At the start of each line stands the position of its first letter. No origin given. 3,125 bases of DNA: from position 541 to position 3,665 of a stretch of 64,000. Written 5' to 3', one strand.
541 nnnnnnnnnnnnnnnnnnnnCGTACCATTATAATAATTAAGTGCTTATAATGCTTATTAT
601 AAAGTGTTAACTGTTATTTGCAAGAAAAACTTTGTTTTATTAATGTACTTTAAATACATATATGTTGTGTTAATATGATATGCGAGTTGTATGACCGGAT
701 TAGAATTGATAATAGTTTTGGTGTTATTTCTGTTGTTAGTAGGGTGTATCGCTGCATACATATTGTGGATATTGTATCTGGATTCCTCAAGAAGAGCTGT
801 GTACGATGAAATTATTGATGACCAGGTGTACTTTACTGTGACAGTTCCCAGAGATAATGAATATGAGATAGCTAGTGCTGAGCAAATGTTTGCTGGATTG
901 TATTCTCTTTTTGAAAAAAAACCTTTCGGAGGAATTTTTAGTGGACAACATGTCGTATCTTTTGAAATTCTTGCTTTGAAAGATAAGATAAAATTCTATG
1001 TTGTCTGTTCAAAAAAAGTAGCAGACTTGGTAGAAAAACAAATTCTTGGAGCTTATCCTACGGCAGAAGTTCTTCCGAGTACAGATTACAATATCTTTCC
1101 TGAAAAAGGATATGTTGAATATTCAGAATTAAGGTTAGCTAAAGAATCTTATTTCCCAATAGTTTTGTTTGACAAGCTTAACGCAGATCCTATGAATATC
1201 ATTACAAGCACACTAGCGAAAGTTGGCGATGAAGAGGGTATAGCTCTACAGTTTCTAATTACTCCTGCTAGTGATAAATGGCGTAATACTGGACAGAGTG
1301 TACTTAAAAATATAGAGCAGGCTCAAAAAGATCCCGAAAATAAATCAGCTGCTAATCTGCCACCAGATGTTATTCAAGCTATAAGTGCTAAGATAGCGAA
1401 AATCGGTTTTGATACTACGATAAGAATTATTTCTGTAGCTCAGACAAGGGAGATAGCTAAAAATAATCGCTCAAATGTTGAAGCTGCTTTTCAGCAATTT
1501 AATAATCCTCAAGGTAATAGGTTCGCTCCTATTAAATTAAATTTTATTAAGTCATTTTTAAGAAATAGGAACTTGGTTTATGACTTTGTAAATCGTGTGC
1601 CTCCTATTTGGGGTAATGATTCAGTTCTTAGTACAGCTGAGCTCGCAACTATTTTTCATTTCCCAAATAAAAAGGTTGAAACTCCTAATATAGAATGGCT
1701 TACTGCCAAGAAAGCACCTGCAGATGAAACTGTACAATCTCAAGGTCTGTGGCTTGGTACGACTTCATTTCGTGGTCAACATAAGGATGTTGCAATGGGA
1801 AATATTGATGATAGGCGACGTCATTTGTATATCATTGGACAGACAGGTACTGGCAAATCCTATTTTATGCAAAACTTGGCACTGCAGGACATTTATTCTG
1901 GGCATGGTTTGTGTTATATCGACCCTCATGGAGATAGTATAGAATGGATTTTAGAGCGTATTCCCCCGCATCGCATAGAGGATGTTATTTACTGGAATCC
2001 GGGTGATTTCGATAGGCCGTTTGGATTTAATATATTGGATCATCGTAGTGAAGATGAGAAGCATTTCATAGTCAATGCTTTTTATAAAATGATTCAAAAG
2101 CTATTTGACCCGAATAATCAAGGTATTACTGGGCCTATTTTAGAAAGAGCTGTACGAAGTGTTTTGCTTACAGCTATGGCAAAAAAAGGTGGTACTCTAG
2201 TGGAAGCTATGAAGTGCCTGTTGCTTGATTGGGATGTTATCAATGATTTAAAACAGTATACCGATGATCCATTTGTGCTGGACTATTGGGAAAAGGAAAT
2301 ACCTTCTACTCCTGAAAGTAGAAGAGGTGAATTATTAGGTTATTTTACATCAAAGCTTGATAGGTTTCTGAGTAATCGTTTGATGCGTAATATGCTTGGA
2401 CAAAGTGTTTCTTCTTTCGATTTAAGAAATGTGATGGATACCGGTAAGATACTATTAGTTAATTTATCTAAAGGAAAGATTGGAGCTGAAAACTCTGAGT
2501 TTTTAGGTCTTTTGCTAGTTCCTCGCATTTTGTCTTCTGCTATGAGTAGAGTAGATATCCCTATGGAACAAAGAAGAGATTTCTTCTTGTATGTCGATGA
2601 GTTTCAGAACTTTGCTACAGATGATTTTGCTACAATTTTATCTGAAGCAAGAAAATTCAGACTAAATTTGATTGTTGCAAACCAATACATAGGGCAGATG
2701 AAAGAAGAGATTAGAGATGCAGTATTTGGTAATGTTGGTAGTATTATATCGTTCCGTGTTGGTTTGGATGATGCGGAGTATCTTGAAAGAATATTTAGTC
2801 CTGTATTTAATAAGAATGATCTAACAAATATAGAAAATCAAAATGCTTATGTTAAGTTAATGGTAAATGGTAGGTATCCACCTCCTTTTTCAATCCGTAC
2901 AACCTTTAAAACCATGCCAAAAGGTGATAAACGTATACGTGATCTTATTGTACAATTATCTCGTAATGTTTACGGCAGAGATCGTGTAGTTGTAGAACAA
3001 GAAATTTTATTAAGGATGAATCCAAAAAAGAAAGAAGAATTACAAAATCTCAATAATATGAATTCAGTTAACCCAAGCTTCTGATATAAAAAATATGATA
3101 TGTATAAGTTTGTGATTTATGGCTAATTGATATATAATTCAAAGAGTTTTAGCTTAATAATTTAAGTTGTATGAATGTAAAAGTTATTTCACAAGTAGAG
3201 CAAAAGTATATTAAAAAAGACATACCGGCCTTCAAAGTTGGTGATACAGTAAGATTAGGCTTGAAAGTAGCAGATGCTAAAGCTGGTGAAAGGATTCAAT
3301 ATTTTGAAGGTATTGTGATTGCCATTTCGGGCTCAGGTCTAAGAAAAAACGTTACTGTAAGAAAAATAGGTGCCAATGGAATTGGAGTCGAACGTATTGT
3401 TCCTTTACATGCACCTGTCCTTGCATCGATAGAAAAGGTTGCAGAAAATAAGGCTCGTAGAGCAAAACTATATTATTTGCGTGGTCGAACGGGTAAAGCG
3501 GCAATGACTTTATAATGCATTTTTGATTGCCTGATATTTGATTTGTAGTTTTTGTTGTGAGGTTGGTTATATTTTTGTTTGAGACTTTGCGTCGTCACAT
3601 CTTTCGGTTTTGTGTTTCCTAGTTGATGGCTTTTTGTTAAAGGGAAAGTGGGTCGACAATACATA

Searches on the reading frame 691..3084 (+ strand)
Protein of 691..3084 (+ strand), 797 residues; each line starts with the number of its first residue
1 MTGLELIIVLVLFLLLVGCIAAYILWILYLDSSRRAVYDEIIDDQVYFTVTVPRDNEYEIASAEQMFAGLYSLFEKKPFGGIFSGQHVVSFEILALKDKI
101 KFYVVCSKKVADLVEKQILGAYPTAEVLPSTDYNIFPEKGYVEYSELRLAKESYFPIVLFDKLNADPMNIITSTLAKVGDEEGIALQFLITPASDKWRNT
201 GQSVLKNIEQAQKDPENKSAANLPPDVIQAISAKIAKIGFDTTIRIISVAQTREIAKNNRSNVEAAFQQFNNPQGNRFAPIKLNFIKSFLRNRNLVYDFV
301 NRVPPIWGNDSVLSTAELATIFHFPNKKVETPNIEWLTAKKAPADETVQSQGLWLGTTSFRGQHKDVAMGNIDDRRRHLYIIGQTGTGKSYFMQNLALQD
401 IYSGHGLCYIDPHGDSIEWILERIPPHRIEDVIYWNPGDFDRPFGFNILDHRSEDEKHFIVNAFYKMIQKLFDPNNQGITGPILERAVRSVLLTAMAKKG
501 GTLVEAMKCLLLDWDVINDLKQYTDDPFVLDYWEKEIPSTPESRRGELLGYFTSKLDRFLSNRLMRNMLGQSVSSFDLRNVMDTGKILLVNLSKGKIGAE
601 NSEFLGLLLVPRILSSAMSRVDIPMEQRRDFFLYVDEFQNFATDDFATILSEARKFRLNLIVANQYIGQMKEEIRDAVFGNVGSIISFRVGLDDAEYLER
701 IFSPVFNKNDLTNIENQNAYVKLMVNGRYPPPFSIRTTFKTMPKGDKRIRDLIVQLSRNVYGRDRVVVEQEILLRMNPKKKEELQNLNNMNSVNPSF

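Call 57: search_protein_families(library=pfam, proteins=[window:691-3084:+], max_evalue=0.0001)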
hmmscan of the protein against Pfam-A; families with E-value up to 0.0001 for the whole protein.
window:691-3084:+ (797 aa): 1 family
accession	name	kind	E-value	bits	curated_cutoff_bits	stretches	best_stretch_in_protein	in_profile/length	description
PF01935.23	DUF87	-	8.1e-05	23.3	23.2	0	376-415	23-63/220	Helicase HerA, central domain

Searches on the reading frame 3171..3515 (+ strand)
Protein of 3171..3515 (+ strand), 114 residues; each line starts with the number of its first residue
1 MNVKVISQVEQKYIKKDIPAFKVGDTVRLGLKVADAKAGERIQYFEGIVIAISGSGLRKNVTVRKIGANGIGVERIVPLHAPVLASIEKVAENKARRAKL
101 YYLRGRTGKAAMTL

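Call 12: search_protein_families(library=pfam, proteins=[window:3171-3515:+], max_evalue=0.001)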
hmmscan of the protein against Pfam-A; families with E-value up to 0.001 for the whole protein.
window:3171-3515:+ (114 aa): 1 family
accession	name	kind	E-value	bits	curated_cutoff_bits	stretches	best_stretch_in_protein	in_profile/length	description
PF01245.26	Ribosomal_L19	-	6.2e-37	126.4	22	1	5-111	2-106/111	Ribosomal protein L19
